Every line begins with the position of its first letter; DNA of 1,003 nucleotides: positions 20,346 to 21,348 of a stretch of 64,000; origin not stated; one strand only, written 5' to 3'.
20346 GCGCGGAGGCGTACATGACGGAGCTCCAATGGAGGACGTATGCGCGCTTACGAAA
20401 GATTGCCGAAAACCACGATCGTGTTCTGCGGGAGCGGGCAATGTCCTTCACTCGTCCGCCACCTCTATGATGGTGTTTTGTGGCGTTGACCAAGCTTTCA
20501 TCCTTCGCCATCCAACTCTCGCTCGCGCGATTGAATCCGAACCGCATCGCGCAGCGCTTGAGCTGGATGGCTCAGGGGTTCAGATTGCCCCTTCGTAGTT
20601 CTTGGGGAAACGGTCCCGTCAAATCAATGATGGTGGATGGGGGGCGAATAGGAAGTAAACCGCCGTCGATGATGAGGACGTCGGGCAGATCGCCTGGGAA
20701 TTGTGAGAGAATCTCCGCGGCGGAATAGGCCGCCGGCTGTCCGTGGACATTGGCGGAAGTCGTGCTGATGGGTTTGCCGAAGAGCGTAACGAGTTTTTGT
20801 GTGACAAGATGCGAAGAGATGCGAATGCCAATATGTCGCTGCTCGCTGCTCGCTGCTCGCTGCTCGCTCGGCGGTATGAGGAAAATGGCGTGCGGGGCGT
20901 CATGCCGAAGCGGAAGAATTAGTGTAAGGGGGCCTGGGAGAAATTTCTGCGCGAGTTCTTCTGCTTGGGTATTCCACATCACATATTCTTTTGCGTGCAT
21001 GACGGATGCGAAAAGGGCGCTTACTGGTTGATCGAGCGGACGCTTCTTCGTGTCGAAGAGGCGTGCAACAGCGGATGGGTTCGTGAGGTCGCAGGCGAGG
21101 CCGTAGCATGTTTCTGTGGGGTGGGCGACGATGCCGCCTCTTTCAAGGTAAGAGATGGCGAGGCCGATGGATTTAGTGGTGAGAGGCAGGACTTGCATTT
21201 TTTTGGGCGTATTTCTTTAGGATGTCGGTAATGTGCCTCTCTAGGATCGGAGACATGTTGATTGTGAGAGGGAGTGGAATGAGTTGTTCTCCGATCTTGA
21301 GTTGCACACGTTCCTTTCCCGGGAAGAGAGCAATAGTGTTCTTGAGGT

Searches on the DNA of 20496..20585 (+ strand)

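Call 25: build_rna_model(alignment_id=A3, structure=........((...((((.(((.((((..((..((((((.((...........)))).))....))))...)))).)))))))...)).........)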
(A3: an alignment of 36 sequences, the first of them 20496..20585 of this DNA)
Model R1 built from alignment A3 (36 sequences, 96 columns); structure: as given.
model positions 90; base pairs 23; branch points 0; effective number of sequences 2.4; information 0.633 bits per position. Calibrated on 0.2 Mb of random sequence (short: E-values are rough).
structure used (alignment columns):
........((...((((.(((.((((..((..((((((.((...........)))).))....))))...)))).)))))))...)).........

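Call 26: search_with_rna_model(model_id=R1, source=window, filters=off, max_evalue=10)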
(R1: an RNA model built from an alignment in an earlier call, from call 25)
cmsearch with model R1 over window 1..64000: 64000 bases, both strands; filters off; matches with E-value up to 10: 20.
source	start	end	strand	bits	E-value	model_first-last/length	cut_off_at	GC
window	20496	20585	+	97.1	1.5e-27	1-90/90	no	0.58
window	25753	25840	+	78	1.3e-21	1-90/90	no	0.58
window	50804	50891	+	76.9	2.9e-21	1-90/90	no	0.59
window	20493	20582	-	24.3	7e-05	1-90/90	no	0.59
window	25750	25837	-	22.4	0.00026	1-90/90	no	0.58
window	50801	50888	-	11.7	0.59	1-90/90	no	0.59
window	45703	45755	-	11.1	0.88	1-90/90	no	0.53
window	27626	27670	+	11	0.95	1-90/90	no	0.51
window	37888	37954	+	10.9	1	1-90/90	no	0.63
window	51706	51747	-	10.4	1.5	1-90/90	no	0.64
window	12661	12721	+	9.9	2.1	1-90/90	no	0.48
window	43912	43966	+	8.8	4.5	1-90/90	no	0.6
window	14462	14558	-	8.6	5.4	1-90/90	no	0.48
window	57635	57684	-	8.5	5.6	1-90/90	no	0.46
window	37885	37951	-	8.2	7.3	1-90/90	no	0.63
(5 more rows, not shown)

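Call 28: search_with_rna_model(model_id=R1, sources=[L015, L019, L024, L043, L045, L063, L064, L065, L071, L086, L087, L088, L098, L101, L109, L111, L116, L117, L118, L120, L122, L123, L124, L125, L126, L127, L128, L129, L130, L131, L132, L133, L135, L136, L137, L138, L139, L141], max_evalue=0.01)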
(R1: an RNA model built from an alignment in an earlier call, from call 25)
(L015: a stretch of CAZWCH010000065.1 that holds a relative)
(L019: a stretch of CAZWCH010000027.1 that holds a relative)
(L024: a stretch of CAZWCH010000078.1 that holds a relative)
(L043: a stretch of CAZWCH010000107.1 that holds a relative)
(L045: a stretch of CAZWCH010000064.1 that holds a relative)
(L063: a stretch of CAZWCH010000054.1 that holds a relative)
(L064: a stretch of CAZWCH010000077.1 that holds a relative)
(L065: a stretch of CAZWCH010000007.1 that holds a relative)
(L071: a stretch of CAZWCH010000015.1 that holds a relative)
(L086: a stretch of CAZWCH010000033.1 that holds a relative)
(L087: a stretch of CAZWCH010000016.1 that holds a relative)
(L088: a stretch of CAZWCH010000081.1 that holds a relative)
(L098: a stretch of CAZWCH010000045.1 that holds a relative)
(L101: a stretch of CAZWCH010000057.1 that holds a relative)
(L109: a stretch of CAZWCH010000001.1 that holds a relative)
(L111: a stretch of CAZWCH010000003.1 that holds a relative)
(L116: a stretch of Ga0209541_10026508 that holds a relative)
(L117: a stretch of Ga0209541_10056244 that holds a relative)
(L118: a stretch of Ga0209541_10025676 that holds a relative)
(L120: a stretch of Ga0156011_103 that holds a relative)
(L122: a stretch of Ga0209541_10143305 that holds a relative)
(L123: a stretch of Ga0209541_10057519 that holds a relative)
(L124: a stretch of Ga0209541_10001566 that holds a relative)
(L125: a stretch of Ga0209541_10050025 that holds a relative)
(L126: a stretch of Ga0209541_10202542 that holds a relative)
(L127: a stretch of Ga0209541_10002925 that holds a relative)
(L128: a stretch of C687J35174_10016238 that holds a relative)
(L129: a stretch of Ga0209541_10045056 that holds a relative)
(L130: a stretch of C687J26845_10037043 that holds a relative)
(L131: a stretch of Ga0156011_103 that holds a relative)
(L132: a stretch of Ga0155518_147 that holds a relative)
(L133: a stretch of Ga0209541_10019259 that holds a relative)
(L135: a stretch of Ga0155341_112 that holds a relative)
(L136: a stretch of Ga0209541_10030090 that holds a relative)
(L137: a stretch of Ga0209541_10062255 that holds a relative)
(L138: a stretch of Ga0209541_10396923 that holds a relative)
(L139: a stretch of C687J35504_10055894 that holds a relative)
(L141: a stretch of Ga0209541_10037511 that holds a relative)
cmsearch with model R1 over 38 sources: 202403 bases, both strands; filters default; matches with E-value up to 0.01: 55.
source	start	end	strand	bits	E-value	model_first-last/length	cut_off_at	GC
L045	2612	2701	+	102.6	9.1e-29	1-90/90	no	0.61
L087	3457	3546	+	97.3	4.2e-27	1-90/90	no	0.58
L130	661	750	-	97.1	4.9e-27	1-90/90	no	0.58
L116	5335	5424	+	96.9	5.7e-27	1-90/90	no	0.6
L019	5741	5830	-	96.8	5.9e-27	1-90/90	no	0.62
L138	877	966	+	94.9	2.3e-26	1-90/90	no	0.6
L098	6270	6359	-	93.7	5.7e-26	1-90/90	no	0.62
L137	1637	1726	+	92.8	1e-25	1-90/90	no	0.64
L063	782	872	+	92.6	1.2e-25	1-90/90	no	0.63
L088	2788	2877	-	92.5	1.3e-25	1-90/90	no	0.61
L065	4502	4591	-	92.5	1.3e-25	1-90/90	no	0.6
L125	2152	2241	-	91.9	2.1e-25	1-90/90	no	0.62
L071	5000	5089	-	91.4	2.9e-25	1-90/90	no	0.6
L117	4228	4317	-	90.9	4e-25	1-90/90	no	0.62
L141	5510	5599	-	90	7.8e-25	1-90/90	no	0.61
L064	1323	1411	+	90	8.1e-25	1-90/90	no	0.55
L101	4169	4257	+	89.4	1.2e-24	1-90/90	no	0.57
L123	2556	2646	-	86.8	8.1e-24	1-90/90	no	0.62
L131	1696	1784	-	86.4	1.1e-23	1-90/90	no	0.56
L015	1119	1208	+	86.3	1.1e-23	1-90/90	no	0.6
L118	2871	2959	+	85.9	1.5e-23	1-90/90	no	0.65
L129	4037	4126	-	85.7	1.8e-23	1-90/90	no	0.63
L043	13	103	-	85.6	1.8e-23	1-90/90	no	0.58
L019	4650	4739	-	85.4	2.2e-23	1-90/90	no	0.56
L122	33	121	+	85.3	2.3e-23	1-90/90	no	0.63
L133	6078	6166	+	84.8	3.2e-23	1-90/90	no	0.64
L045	1887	1976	-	84.3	4.8e-23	1-90/90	no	0.59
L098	5157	5246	+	83.7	7e-23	1-90/90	no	0.61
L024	1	74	-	82.5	1.7e-22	1-74/90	3'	0.65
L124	5411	5501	-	80.6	6.5e-22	1-90/90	no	0.64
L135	1789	1879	+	80.6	6.5e-22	1-90/90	no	0.64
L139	1029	1119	+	80.6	6.5e-22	1-90/90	no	0.64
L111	3434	3524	-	80.2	8.9e-22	1-90/90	no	0.64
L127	30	119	+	79.5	1.5e-21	1-90/90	no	0.68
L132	5816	5905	-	76.9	9.4e-21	1-90/90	no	0.64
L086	1434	1521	-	76.7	1.1e-20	4-90/90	5'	0.67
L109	4813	4902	+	76.6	1.1e-20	1-90/90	no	0.64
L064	3276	3350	+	74.5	5.4e-20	1-74/90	3'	0.63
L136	6957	7046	-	72.4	2.3e-19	1-90/90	no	0.59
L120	845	934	-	72.4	2.4e-19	1-90/90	no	0.57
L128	1328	1417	+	72.4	2.4e-19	1-90/90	no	0.57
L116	6501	6587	-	71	6.4e-19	1-90/90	no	0.59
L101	1861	1950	+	69.8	1.5e-18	1-90/90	no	0.6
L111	2179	2268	-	69.6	1.7e-18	1-90/90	no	0.6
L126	1034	1124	-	69.2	2.3e-18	1-90/90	no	0.54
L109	6677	6740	+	64.6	6.4e-17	1-64/90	3'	0.66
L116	929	1020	-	58.8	4.2e-15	1-90/90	no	0.6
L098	6273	6362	+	30.1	3.4e-06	1-90/90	no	0.63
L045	2609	2698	-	29.2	6.5e-06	1-90/90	no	0.6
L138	874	963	-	25.4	0.0001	1-90/90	no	0.62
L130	664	753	+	24.3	0.00022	1-90/90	no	0.59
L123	1624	1712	+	23.7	0.00034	1-90/90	no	0.64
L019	5744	5833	+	22.5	0.00077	1-90/90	no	0.62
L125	2155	2244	+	20.6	0.0032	1-90/90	no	0.61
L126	1037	1127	+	19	0.0096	1-90/90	no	0.56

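Call 38: search_with_rna_model(model_id=R1, sources=[L045, L109, L116, L101, L111, L123, L142, L146, L144], max_evalue=0.001, show_alignments=0, make_alignment=true)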
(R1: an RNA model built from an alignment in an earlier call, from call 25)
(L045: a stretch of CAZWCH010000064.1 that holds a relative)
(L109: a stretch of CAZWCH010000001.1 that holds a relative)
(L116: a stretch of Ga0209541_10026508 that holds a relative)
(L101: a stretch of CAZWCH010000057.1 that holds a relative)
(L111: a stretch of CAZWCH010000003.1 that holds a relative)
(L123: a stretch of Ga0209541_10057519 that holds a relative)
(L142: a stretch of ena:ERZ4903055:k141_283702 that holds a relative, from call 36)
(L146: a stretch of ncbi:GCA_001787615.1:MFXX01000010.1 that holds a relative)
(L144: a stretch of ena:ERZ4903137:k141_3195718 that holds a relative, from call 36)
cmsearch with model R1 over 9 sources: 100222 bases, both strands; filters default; matches with E-value up to 0.001: 21.
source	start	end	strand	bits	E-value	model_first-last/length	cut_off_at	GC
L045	2612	2701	+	102.6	4.5e-29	1-90/90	no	0.61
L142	10614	10703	-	97.1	2.4e-27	1-90/90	no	0.58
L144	10614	10703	-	97.1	2.4e-27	1-90/90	no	0.58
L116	5335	5424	+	96.9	2.8e-27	1-90/90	no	0.6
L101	4169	4257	+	89.4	5.9e-25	1-90/90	no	0.57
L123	2556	2646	-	86.8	4e-24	1-90/90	no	0.62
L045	1887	1976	-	84.3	2.4e-23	1-90/90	no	0.59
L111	3434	3524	-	80.2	4.4e-22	1-90/90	no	0.64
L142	5359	5446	-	78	2.1e-21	1-90/90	no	0.58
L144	5359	5446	-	78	2.1e-21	1-90/90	no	0.58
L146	9585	9672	-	76.9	4.6e-21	1-90/90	no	0.59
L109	4813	4902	+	76.6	5.6e-21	1-90/90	no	0.64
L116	6501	6587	-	71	3.2e-19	1-90/90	no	0.59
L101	1861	1950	+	69.8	7.6e-19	1-90/90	no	0.6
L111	2179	2268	-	69.6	8.5e-19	1-90/90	no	0.6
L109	6677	6740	+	64.6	3.2e-17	1-64/90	3'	0.66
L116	929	1020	-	58.8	2.1e-15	1-90/90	no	0.6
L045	2609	2698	-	29.2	3.2e-06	1-90/90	no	0.6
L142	10617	10706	+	24.3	0.00011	1-90/90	no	0.59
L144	10617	10706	+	24.3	0.00011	1-90/90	no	0.59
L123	1624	1712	+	23.7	0.00017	1-90/90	no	0.64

Alignment A6: 21 matches aligned to the model, 116 columns, each read 5' to 3' on its own strand. Consensus structure (alignment columns), stored with it:
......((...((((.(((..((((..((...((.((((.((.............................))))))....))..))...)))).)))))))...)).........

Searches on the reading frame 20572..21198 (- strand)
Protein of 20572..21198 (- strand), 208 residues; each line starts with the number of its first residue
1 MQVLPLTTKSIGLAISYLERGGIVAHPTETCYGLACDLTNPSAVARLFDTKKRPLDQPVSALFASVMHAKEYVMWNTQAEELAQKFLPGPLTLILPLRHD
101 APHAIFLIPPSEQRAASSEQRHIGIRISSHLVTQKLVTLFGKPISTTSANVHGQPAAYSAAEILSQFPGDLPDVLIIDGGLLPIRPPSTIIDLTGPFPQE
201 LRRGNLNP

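Call 36: find_encoding_contigs(protein=window:20572-21198:-, flank=10000, max_places=4)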
Protein window:20572-21198:- (208 aa): 24 contigs read that carry it; 4 places shown.
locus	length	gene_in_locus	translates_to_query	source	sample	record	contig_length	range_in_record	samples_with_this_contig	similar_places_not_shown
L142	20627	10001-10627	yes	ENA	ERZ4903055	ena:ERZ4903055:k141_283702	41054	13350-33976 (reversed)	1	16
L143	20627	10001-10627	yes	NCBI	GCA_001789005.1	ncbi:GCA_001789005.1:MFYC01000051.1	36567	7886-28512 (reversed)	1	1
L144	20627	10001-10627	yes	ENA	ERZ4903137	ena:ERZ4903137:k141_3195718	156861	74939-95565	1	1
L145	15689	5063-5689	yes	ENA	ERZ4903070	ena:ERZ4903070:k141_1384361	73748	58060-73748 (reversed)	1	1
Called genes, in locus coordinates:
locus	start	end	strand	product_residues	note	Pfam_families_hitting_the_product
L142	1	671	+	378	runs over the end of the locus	PF01098:FTSW_RODA_SPOVE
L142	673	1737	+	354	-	PF03033:Glyco_transf_28, PF04101:Glyco_tran_28_C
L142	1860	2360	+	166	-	PF00160:Pro_isomerase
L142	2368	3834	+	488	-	PF00749:tRNA-synt_1c, PF19269:Anticodon_2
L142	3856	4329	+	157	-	-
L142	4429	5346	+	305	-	PF01565:FAD_binding_4, PF02873:MurB_C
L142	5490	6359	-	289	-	PF00436:SSB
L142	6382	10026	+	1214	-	PF02811:PHP, PF07733:DNA_pol3_alpha, PF17657:DNA_pol3_finger, PF14579:HHH_6, PF01336:tRNA_anti-codon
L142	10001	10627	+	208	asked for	PF01300:Sua5_yciO_yrdC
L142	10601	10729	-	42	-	-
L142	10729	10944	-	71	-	-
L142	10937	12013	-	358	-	PF00089:Trypsin (faint), PF13365:Trypsin_2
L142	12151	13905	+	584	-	PF01336:tRNA_anti-codon, PF00152:tRNA-synt_2, PF02938:GAD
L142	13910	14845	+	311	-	-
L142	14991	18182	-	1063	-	PF17757:UvrB_inter, PF02559:CarD_TRCF_RID, PF00270:DEAD, PF00271:Helicase_C, PF03461:TRCF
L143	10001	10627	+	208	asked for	PF01300:Sua5_yciO_yrdC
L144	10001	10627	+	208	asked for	PF01300:Sua5_yciO_yrdC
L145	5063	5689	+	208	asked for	PF01300:Sua5_yciO_yrdC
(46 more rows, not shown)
